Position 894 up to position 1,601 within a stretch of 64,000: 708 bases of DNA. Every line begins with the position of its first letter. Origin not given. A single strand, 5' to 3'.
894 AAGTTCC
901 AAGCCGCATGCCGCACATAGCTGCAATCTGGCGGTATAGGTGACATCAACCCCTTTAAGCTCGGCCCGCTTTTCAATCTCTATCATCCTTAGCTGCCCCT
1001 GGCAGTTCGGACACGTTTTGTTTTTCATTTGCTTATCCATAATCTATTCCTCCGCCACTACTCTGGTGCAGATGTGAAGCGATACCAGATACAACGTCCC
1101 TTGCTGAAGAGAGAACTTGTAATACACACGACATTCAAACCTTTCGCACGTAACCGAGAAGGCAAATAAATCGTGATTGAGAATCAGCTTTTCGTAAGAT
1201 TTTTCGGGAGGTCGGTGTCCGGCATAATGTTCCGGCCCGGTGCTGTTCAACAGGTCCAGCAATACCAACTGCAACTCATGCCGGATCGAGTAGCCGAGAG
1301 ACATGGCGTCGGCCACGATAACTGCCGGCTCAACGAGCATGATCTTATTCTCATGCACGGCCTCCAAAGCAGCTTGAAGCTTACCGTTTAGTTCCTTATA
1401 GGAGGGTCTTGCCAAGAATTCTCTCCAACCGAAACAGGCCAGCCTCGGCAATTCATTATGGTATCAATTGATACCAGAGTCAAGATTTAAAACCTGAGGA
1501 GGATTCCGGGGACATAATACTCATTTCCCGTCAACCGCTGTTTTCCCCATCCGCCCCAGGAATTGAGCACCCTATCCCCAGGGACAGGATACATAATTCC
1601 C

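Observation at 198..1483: MqsR-like toxin paired with an antitoxin that fuses an MqsA-type zinc-ribbon/HTH to a Panacea (DUF4065) domain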

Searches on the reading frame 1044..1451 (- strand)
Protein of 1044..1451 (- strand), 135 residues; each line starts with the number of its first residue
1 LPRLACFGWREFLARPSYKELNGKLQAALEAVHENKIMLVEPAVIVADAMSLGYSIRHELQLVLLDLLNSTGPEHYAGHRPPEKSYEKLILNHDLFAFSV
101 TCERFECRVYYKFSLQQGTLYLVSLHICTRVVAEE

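Call 3: search_protein_families(library=pfam, proteins=[window:1044-1451:-], max_evalue=1)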
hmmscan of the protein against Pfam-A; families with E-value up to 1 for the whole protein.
window:1044-1451:- (135 aa): 0 families

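Call 4: search_protein_families(library=ncbifam, proteins=[window:1044-1451:-], max_evalue=1)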
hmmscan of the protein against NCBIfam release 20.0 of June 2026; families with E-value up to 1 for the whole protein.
window:1044-1451:- (135 aa): 0 families

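Call 5: search_solved_structures(query=window:1044-1451:-, max_evalue=10, show_alignments=2)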
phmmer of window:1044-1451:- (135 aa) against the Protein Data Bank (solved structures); distinct sequences matched with E-value up to 10: 0.

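Call 7: find_homologous_proteins(query=window:1044-1451:-, max_evalue=0.01)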
Query window:1044-1451:- (135 aa): 39 proteins with E <= 0.01 among 43 candidates.
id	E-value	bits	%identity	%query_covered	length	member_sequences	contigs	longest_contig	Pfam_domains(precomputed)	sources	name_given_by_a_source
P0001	5.6e-71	255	97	91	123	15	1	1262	-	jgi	-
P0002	7.7e-59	216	93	79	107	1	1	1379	-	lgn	-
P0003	8.0e-59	215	80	90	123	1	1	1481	-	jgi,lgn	jgi:hypothetical protein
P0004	1.3e-56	208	78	91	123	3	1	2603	-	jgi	jgi:hypothetical protein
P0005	7.0e-55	203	78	87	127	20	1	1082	-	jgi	jgi:hypothetical protein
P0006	1.7e-53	198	77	89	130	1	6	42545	-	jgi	jgi:hypothetical protein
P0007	2.5e-52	194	75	87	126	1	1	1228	-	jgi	jgi:hypothetical protein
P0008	2.6e-52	194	77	87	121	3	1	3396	-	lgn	-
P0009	5.2e-52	193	74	87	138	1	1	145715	-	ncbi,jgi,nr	ncbi:MAG: hypothetical protein K0A93_01970 [Desulfuromonadaceae bacterium]|nr:hypothetical protein [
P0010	7.8e-51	190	75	87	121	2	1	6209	-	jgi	-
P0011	9.7e-51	189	75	87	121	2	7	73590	-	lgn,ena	-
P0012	7.5e-50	186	74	87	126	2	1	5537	-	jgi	-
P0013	1.4e-49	186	71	90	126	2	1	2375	-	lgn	-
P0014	1.4e-48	182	85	73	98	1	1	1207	-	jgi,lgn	-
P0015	3.9e-47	178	69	90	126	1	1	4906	-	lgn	-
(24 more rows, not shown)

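Call 9: search_solved_structures(query=A1, max_evalue=10, show_alignments=3)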
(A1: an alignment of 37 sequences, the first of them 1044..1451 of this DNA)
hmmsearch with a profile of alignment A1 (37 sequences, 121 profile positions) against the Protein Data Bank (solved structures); distinct sequences matched with E-value up to 10: 2.
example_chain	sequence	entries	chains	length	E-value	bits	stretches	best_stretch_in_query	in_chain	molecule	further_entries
4pbp_A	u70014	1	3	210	0.17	15.3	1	41-99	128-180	C-reactive protein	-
4pbo_A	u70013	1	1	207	0.2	15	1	41-99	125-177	C-reactive protein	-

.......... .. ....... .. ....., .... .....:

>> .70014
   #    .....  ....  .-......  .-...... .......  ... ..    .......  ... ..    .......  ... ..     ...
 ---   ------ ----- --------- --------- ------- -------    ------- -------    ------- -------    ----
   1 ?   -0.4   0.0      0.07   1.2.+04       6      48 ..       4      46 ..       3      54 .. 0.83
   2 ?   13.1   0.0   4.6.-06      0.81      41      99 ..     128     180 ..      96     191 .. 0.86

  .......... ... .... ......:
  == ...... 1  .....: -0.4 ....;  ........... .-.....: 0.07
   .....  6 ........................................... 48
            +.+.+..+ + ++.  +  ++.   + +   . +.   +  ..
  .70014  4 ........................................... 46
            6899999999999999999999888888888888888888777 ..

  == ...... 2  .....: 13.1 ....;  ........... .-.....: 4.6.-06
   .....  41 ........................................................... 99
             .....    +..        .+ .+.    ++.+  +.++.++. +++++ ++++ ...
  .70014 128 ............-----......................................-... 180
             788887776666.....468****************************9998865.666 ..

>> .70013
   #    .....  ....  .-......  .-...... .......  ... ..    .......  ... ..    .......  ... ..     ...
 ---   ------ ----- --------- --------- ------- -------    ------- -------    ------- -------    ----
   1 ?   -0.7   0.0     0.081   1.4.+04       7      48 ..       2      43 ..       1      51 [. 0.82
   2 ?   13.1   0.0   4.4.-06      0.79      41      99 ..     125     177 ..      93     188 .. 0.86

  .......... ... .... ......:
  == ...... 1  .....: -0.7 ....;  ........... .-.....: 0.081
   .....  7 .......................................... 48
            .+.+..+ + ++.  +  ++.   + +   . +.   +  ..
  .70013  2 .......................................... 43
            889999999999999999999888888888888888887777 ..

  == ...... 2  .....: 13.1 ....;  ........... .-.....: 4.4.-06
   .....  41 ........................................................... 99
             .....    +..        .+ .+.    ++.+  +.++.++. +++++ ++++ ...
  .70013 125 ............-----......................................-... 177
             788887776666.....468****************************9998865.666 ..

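Call 23: predict_structure(alignment_id=A1)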
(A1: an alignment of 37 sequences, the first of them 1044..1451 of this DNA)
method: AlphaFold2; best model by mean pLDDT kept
length: 135 residues; sequences in the alignment: 37
mean_pLDDT: 75.6   pTM: 0.69
mean pLDDT of the five models: 75.6, 74.4, 73.1, 71.3, 71.1
residues with pLDDT >= 90: 20; 70-90: 74; 50-70: 24; < 50: 17
segments of 3 or more residues with pLDDT < 50: 1-12, 131-135
pLDDT, mean of each block of 10 residues (from residue 1): 39 67 91 90 77 71 89 77 66 83 80 89 79 40
secondary structure, 60 per line:
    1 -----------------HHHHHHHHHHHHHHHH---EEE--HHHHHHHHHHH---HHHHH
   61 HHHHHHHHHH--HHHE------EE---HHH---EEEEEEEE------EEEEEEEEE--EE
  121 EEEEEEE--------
elements in order: H18-33 E37-39 H42-52 H56-70 E94-101 E108-116 E119-127
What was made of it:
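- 1044..1415 (-): Toxin gene: 123 aa, TTG start, a divergent MqsR-like member of the RelE superfamily and a putative endoribonuclease. The AF2 model has pLDDT 75.6 (call 23).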

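Call 25: fold_search(model_id=the predicted structure, library=pdb)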
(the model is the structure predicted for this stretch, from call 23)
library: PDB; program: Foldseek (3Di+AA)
matches with E <= 10: 695; with E <= 0.001: 0
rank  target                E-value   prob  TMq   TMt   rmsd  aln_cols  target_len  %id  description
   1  3hi2_B                1.7e-03  1.00  0.52  0.68   3.8       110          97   10  Structure of the N-terminal domain of the E. coli antitoxin MqsA (YgiT/b3021) in complex with the E. coli toxin MqsR ( (released 2010-01-12)
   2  3hi2_D                1.2e-02  1.00  0.49  0.68   3.3        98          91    9  Structure of the N-terminal domain of the E. coli antitoxin MqsA (YgiT/b3021) in complex with the E. coli toxin MqsR ( (released 2010-01-12)
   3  4ls4_A                5.8e-02  0.77  0.35  0.48   6.0       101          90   18  Crystal structure of L66S mutant toxin from Helicobacter pylori (released 2014-02-05)
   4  5ja8_C                8.0e-02  0.82  0.35  0.42   6.4        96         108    7  Crystal structure of the HigB2 toxin in complex with Nb2 (released 2017-04-05)
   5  4mmj                  1.1e-01  0.57  0.33  0.45   5.9        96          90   14  crystal structure of YafQ from E.coli strain BL21(DE3) (released 2014-06-25)
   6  9w3a_B                1.1e-01  0.25  0.27  0.31   8.3       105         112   18  Crystal structure of PfiAT toxin-antitoxin complex (released 2026-02-11)
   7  5ja8_E                1.3e-01  0.63  0.35  0.42   6.4        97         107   11  Crystal structure of the HigB2 toxin in complex with Nb2 (released 2017-04-05)
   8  1z8m_MODEL_1_A        1.3e-01  0.60  0.34  0.48   6.2        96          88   14  Solution structure of the conserved hypothtical protein HP0894 from Helicobacter pylori (released 2005-11-01)
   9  9w3a_A                1.7e-01  0.21  0.26  0.29   8.5       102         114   16  Crystal structure of PfiAT toxin-antitoxin complex (released 2026-02-11)
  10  5tph_A                1.8e-01  0.23  0.31  0.34   6.7       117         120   11  Crystal structure of a de novo designed protein homodimer with curved beta-sheet (released 2017-01-25)
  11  4q2u_L                2.4e-01  0.38  0.33  0.44   5.9        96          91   14  Crystal structure of the E. coli DinJ-YafQ toxin-antitoxin complex (released 2014-06-11)
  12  6x0a_C                2.4e-01  0.25  0.30  0.39   7.0       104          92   16  X-ray structure of a chimeric ParDE toxin-antitoxin complex from Mesorhizobium opportunistum (released 2020-11-25)
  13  4ltt                  2.5e-01  0.41  0.35  0.47   6.9       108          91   16  Crystal structure of native apo toxin from Helicobacter pylori (released 2014-02-05)
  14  8hyn_A                2.7e-01  0.11  0.17  0.15   7.5        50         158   12  Bacterial STING from Riemerella anatipestifer (released 2024-01-10)
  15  4q2u_B                2.9e-01  0.35  0.32  0.44   5.9        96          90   14  Crystal structure of the E. coli DinJ-YafQ toxin-antitoxin complex (released 2014-06-11)
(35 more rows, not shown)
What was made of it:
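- On MqsR toxin (PF15723): The model has pLDDT 75.6 (calls 23, 25).
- RelE, YafQ, HigB2 and ParE follow at TM below 0.5 (call 25).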

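Call 26: find_encoding_contigs(protein=P0009, flank=6000, max_places=3)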
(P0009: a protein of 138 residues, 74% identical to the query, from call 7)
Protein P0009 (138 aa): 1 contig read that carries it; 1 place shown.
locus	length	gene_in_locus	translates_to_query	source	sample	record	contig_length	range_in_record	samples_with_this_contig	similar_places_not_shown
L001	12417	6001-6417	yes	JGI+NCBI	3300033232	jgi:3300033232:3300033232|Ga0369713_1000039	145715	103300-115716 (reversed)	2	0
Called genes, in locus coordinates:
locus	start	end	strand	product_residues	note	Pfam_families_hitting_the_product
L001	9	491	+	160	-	PF04361:DUF494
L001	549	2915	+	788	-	PF01751:Toprim, PF01131:Topoisom_bac, PF01396:Zn_ribbon_Top1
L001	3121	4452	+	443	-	PF01134:GIDA, PF01266:DAO (weak), PF13450:NAD_binding_8 (faint)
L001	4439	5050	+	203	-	PF02545:Maf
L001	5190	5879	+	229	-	PF01168:Ala_racemase_N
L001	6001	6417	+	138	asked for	-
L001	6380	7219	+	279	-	PF15731:MqsA_antitoxin, PF01381:HTH_3, PF13560:HTH_31 (weak), PF13274:SocA_Panacea (weak)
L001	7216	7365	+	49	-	-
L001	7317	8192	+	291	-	PF01797:Y1_Tnp, PF13384:HTH_23 (weak)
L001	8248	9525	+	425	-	PF07260:ANKH (weak)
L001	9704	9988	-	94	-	PF01844:HNH, PF14279:HNH_5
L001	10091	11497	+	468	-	PF01488:Shikimate_DH (faint), PF07992:Pyr_redox_2 (faint), PF02254:TrkA_N, PF02558:ApbA (faint), PF02737:3HCDH_N (faint), PF02080:TrkA_C, PF02254:TrkA_N, PF02080:TrkA_C, +7 more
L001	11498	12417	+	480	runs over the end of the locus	PF02386:TrkH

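Call 31: search_protein_families(library=pfam, alignment_id=A1, max_evalue=1)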
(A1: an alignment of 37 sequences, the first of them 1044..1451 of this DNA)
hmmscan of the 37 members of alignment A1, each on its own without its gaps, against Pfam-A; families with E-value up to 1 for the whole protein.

A. member 1, window:1044-1451:- (135 aa): 0 families

B. families by the number of members that match (of 37 scanned): 6 families
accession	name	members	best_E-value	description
PF15222.11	KAR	5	0.022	Kidney androgen-regulated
PF11869.14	DUF3389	2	0.2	Protein of unknown function (DUF3389)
PF03997.17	VPS28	1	0.032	VPS28 protein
PF11918.13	Peptidase_S41_N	1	0.17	N-terminal domain of Peptidase_S41 in eukaryotic IRBP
PF03686.19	UPF0146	1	0.23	Uncharacterised protein family (UPF0146)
PF12259.13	Baculo_F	1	0.26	Baculovirus F protein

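Call 38: search_protein_representatives(alignment_id=A1)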
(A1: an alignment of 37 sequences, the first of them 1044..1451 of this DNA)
Query: 37 sequences, 121 profile positions. Proteins with E-value up to 0.001 (for the whole library): 329; up to 1e-10: 177; up to 1e-30: 16. The best 150 are listed.
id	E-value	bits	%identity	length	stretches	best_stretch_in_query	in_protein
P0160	1.1e-55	203.2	-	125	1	1-120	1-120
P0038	4.6e-41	155.9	-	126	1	1-94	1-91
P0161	8.8e-39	148.6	-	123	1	1-119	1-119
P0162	5.3e-37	142.8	-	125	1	1-120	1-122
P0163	9.7e-37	142.0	-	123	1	1-116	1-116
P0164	1.3e-36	141.6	-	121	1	1-118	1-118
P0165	2.5e-36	140.7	-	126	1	3-116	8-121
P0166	2.1e-35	137.7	-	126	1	2-117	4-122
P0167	3.1e-34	133.9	-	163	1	2-115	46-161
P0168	5.3e-34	133.1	-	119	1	1-117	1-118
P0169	2.3e-33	131.1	-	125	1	3-119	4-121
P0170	3.2e-33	130.6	-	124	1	1-118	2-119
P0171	1.4e-32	128.5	-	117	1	1-116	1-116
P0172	4.2e-32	127.0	-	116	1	3-115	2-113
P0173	6.5e-32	126.4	-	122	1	2-116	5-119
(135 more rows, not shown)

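Call 41: search_solved_structures(query=A2, max_evalue=10, show_alignments=2)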
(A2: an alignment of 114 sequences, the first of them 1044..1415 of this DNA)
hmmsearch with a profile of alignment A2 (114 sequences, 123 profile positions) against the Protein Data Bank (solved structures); distinct sequences matched with E-value up to 10: 7.
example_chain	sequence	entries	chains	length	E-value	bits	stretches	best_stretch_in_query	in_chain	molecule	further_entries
2obh_A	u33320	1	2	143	0.11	15.6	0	9-60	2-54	Centrin-2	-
2l7n_A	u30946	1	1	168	0.27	14.4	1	9-68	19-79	Talin-1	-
3hgf_A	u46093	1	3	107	0.31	14.2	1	3-46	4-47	Rhoptry protein fragment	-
9fm7_A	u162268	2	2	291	0.37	14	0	30-73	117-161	NAD(P)-dependent oxidoreductase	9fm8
2h5n_A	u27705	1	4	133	0.85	12.8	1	7-63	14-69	Hypothetical protein PG_1108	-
3shg_B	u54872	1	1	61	0.94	12.7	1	7-64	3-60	VbhA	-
3zc7_B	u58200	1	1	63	0.95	12.6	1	7-64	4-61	ANTITOXIN VBHA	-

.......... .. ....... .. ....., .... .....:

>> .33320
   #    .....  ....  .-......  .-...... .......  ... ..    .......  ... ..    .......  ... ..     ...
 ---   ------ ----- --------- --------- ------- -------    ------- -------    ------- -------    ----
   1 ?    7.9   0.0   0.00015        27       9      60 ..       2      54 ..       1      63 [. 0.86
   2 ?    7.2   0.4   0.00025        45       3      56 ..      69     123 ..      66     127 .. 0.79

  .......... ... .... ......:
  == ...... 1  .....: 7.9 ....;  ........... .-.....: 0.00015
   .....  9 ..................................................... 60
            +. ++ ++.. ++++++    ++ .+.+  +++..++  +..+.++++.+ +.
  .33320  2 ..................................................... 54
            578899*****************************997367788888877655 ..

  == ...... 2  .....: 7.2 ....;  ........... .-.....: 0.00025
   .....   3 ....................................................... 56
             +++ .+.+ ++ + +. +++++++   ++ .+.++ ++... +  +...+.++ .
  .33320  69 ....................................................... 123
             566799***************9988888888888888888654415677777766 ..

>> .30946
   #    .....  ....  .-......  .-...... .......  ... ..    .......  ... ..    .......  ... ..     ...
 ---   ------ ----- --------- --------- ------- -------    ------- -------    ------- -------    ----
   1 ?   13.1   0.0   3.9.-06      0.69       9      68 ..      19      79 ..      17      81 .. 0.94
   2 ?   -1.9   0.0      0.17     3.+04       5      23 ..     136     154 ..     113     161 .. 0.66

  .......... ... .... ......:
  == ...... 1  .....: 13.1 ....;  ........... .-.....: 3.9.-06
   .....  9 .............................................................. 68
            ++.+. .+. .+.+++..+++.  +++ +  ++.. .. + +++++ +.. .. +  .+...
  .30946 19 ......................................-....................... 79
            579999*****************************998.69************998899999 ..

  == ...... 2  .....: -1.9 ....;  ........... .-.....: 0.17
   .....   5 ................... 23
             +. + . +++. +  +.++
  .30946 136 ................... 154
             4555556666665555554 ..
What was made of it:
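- Tried and rejected: Sequence searches of the toxin, and of profiles of 37 and 114 relatives, against PDB found nothing meaningful (calls 5, 9, 41).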

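Call 42: search_protein_families(library=pfam, alignment_id=A2, max_evalue=1)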
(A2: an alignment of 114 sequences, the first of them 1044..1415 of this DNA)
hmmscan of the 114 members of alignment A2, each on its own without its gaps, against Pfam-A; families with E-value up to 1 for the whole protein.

A. member 1, window:1044-1415:- (123 aa): 0 families

B. families by the number of members that match (of 114 scanned): 47 families (the first 25 are shown)
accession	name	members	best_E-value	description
PF15723.11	MqsR_toxin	18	0.0042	Motility quorum-sensing regulator, toxin of MqsA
PF13220.11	DUF4028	2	0.1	Protein of unknown function (DUF4028)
PF21420.2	Tautomerase-like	2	0.32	Tautomerase-like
PF24408.1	wHTH-Calcineurin_assc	1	0.005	wHTH-Calcineurin_assc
PF13271.11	DUF4062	1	0.0097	Domain of unknown function (DUF4062)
PF23131.1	DotY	1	0.013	DotY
PF12920.12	TcdA_TcdB_pore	1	0.017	TcdA/TcdB pore forming domain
PF25568.1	AAA_lid_At3g28540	1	0.024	At3g28540-like, AAA+ ATPase lid domain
PF04384.18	Fe-S_assembly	1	0.027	Iron-sulphur cluster assembly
PF22685.1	Gal80p_C-like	1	0.03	Gal80p, C-terminal domain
PF08384.15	NPP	1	0.033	Pro-opiomelanocortin, N-terminal region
PF03568.22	Peptidase_C50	1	0.036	Peptidase family C50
PF01930.23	Cas_Cas4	1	0.041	Domain of unknown function DUF83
PF09707.15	Cas_Cas2CT1978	1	0.043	CRISPR-associated protein (Cas_Cas2CT1978)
PF24015.1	DUF7329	1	0.048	Family of unknown function (DUF7329)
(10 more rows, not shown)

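Call 50: find_related_loci(query=A1, collection=genome_contigs, flank=3000)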
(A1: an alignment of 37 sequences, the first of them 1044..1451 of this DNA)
Query A1 (135 aa) in genome_contigs; peptide patterns used: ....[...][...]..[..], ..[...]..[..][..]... (x = any residue, [..] = any of these).
173 stretches matched a pattern; 146 encode a relative of the query (tblastn E <= 1e-3); the best 80 are kept; 80 distinct loci.
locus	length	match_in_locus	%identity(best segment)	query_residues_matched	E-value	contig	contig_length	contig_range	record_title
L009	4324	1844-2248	97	1-135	8e-87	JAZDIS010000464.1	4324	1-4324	MAG: Pseudomonadota bacterium isolate MEGAHIT-group-0.419 k141_21183510, whole genome shotgun sequence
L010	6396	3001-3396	67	2-129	6e-55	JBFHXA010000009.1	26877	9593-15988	MAG: Trichloromonas sp. isolate Mix_sand09.2021.07.Z.44 k141_2750962_length_26877_cov_10.3296, whole genome shotgun sequ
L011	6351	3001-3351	78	13-129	4e-54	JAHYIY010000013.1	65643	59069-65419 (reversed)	MAG: Desulfuromonadales bacterium isolate KA08 NODE_263_length_65643_cov_17.589886, whole genome shotgun sequence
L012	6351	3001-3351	69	12-128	8e-51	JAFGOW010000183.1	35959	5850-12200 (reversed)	MAG: Deltaproteobacteria bacterium isolate Zod_Metabat.652 k87_10903608, whole genome shotgun sequence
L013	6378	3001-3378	65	2-128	3e-50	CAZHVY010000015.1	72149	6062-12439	MAG TPA_asm: uncultured Geobacter sp. isolate binchicken_co20_405 genome assembly, contig: NODE_952_length_72149_cov_42.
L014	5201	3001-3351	68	13-129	4e-50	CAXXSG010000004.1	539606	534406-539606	MAG: Desulfuromonadales bacterium isolate 6016047e-6e17-45bc-a6b3-1d06a646f10b genome assembly, contig: contig_4, whole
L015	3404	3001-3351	73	13-129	2e-48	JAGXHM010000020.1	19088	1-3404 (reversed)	MAG: Deltaproteobacteria bacterium isolate LH_M62 k141_191246, whole genome shotgun sequence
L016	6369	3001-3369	64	5-129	7e-48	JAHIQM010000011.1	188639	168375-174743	MAG: Proteobacteria bacterium isolate KR46_M_MetaG.mb.10 KR46_M_MetaG.mb.10_k141_25694, whole genome shotgun sequence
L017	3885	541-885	66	13-128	2e-45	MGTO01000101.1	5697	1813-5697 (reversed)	MAG: Desulfuromonadales bacterium GWC2_61_20 gwc2_scaffold_43611, whole genome shotgun sequence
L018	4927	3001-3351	69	12-128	2e-45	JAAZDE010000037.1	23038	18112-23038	MAG: Desulfuromonadaceae bacterium isolate AS09scLD_110 42783_AS09, whole genome shotgun sequence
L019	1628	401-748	64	13-128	8e-42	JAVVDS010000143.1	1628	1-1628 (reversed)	MAG: Desulfuromonadales bacterium isolate TamC13-01 k141_421085_length_1628_cov_110.0000, whole genome shotgun sequence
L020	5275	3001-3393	63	2-129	1e-40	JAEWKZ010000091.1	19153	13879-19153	MAG: Proteobacteria bacterium isolate OH_PBrB_69 k127_261950, whole genome shotgun sequence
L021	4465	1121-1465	50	12-126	1e-36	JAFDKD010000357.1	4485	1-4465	MAG: Deltaproteobacteria bacterium isolate Meg22_24_Bin_96 Meg22_24_Bin_96_scaffold_57365, whole genome shotgun sequence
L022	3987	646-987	51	13-126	3e-35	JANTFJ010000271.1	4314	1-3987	MAG: Desulfobulbaceae bacterium isolate bin100106 c_000000024717, whole genome shotgun sequence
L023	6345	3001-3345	50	12-126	3e-35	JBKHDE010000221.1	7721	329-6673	MAG: Desulfococcaceae bacterium isolate D1M03_4 NODE_5549_length_7721_cov_7.932298, whole genome shotgun sequence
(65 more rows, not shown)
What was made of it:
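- Closest known: Bacillus fungorum MqsR. Different: The host phylum differs: Bacillota against Thermodesulfobacteriota-type MAGs (call 50).
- Tried and rejected: A1 was used instead (call 50).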

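Call 62: search_protein_families(library=pfam, proteins=[L009:3094-4002:+], max_evalue=0.01)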
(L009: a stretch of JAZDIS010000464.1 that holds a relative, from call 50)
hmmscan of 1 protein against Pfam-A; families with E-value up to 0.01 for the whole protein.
L009:3094-4002:+ (302 aa): 1 family
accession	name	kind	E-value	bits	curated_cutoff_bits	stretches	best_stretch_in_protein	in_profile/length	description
PF13391.12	HNH_2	-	1.2e-10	41.5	21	1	197-251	1-66/66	HNH endonuclease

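Call 74: search_dna_similar(query=window:1044-1415:-, collection=plasmids, mode=protein, max_evalue=0.001, max_rows=15)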
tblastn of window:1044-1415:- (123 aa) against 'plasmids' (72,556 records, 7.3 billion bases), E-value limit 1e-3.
No match.
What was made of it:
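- Tried and rejected: tblastn of the toxin against plasmids gave no match (call 74).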

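Call 89: search_protein_families(library=padloc, proteins=[window:1044-1415:-], max_evalue=0.01)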
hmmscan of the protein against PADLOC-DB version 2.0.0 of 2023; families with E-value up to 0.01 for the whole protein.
window:1044-1415:- (123 aa): 0 families

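Call 90: search_protein_families(library=phrogs, proteins=[window:1044-1415:-], max_evalue=0.01)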
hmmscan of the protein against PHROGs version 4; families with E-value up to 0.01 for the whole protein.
window:1044-1415:- (123 aa): 0 families
